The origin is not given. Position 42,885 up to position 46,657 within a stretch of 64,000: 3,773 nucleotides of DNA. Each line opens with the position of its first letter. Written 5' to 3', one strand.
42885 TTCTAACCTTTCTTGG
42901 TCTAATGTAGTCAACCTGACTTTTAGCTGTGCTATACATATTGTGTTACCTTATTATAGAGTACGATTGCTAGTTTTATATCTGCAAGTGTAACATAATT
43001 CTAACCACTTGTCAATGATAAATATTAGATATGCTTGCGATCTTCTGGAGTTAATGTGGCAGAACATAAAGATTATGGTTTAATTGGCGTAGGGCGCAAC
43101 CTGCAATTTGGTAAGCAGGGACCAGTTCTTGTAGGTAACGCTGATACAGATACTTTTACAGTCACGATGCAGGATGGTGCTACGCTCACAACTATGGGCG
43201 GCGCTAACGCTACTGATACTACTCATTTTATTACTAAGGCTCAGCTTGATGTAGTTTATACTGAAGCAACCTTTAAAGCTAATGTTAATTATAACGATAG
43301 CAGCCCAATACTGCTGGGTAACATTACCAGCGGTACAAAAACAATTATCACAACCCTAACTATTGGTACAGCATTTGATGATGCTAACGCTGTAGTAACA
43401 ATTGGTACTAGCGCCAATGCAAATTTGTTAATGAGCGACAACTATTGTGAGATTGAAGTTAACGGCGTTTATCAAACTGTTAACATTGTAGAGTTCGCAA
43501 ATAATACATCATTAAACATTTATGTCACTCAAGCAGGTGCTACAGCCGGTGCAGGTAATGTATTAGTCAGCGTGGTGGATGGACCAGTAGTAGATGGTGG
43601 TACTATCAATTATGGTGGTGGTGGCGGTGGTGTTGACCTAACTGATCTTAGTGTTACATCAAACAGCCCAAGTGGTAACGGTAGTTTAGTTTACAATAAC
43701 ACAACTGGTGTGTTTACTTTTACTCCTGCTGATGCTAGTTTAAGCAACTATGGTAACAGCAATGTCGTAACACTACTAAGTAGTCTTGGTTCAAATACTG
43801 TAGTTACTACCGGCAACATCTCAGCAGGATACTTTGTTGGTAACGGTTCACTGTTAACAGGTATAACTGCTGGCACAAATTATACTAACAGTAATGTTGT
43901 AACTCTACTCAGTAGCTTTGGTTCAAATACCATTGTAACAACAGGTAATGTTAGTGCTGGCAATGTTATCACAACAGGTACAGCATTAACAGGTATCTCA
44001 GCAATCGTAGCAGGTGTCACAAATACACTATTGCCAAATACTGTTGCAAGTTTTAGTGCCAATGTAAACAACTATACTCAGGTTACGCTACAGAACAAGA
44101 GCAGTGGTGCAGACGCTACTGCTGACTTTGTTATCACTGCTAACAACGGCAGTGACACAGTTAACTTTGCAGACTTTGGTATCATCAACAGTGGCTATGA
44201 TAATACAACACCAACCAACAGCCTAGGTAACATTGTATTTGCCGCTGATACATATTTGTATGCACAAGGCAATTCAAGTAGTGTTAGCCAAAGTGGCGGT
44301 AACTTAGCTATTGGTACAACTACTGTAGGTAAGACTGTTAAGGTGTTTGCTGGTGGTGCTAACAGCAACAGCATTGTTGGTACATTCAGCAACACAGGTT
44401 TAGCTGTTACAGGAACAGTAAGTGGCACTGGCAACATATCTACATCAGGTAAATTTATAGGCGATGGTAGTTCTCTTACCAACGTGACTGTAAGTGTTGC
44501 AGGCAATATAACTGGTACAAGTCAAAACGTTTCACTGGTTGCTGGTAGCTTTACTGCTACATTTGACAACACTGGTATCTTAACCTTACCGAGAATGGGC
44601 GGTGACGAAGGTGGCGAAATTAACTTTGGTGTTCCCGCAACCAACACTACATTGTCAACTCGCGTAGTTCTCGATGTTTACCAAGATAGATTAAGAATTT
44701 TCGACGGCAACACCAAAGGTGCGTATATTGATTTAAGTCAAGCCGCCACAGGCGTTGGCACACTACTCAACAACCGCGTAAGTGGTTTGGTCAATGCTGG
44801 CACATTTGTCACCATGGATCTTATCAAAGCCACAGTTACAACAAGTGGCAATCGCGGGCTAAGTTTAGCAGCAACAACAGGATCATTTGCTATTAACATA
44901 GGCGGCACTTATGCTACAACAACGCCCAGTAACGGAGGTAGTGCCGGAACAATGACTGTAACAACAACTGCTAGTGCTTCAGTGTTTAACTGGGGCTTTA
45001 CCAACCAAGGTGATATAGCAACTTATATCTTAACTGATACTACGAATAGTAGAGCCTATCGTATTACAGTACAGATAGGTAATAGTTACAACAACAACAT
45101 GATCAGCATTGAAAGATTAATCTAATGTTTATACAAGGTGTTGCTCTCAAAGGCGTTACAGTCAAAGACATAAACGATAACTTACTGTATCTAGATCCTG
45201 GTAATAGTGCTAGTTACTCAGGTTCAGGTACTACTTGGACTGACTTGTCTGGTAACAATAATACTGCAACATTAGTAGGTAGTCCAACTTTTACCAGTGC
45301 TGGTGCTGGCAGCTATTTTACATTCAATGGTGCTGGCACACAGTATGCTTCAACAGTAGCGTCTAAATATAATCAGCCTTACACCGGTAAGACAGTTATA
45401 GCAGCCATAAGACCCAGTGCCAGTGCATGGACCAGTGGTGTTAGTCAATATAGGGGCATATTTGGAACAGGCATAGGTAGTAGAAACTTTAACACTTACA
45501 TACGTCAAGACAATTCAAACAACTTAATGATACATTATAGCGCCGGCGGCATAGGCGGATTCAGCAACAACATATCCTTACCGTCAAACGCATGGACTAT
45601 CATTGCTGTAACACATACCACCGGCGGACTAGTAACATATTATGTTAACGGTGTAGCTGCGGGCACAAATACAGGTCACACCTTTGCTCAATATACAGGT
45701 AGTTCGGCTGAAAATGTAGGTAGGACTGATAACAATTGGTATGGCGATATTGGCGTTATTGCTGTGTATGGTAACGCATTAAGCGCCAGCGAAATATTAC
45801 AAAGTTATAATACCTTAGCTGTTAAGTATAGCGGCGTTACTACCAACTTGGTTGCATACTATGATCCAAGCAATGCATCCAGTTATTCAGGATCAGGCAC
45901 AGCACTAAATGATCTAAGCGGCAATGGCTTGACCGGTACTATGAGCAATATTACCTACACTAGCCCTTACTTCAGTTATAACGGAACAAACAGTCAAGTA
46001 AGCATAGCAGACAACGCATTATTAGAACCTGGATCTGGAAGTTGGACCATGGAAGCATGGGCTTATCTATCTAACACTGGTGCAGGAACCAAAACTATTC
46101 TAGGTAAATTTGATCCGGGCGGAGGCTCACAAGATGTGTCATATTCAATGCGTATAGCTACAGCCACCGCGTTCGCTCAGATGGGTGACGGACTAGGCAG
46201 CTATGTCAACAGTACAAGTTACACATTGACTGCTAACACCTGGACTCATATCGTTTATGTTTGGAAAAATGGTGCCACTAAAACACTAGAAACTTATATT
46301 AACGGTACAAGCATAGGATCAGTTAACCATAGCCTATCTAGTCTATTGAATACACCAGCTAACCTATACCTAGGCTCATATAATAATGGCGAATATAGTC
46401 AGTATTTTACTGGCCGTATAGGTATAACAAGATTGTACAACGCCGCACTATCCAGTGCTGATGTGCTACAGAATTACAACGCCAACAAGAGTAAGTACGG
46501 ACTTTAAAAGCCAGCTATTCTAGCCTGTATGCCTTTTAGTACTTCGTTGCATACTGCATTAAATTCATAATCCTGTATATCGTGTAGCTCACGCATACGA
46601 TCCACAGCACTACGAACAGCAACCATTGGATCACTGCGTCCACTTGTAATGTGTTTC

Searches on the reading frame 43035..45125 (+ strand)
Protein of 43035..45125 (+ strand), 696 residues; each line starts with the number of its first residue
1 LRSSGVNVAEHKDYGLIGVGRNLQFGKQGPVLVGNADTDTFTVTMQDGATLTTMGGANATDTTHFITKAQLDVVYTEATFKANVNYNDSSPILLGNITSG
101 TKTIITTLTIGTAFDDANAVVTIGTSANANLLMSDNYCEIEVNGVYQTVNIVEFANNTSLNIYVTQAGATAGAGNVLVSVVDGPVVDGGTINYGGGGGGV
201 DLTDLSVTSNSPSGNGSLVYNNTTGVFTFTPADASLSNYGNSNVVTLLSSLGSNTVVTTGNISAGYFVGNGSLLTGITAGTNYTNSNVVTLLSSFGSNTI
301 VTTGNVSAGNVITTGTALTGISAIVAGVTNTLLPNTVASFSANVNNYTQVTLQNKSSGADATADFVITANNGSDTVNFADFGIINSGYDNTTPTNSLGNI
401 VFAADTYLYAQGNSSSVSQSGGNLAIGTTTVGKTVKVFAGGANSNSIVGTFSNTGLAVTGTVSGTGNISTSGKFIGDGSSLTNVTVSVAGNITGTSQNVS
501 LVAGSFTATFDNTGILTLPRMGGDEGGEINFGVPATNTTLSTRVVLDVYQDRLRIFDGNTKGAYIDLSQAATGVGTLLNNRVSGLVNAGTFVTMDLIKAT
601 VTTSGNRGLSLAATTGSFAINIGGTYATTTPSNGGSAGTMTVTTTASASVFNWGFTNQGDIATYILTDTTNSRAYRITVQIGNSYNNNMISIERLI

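Call 14: search_protein_families(library=pfam, proteins=[window:43035-45125:+])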
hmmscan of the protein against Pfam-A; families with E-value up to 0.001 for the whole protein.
window:43035-45125:+ (696 aa): 0 families

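Call 15: search_dna_similar(query=window:43035-45125:+, collection=phages, mode=protein, max_rows=15)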
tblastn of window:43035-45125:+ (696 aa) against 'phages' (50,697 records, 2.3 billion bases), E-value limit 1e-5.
No match.

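Call 70: search_protein_families(library=phrogs, proteins=[window:43035-45125:+])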
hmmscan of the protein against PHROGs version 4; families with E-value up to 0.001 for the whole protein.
window:43035-45125:+ (696 aa): 1 family
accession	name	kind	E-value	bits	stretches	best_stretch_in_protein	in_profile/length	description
phrog_4042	-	unknown function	7.5e-05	23.7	1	96-178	43-124/129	-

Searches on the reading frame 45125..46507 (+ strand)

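Call 14: search_protein_families(library=pfam, proteins=[window:45125-46507:+])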
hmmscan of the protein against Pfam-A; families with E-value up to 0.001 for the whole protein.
window:45125-46507:+ (460 aa): 1 family
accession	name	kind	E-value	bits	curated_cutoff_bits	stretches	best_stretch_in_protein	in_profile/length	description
PF13385.13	Laminin_G_3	-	2.5e-32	112.6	27.6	2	286-447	1-150/151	Concanavalin A-like lectin/glucanases superfamily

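Call 70: search_protein_families(library=phrogs, proteins=[window:45125-46507:+])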
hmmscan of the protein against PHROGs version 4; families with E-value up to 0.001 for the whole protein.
window:45125-46507:+ (460 aa): 4 families
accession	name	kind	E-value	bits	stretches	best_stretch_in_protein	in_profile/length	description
phrog_24074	-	unknown function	2.2e-28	100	3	20-83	663-726/892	-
phrog_8510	-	head and packaging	1.5e-27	96.8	2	258-460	1142-1348/1348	virion structural protein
phrog_17347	-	unknown function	9e-18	66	1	238-454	4-208/312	-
phrog_38104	-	unknown function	2.2e-07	31.4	1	18-235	92-318/320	-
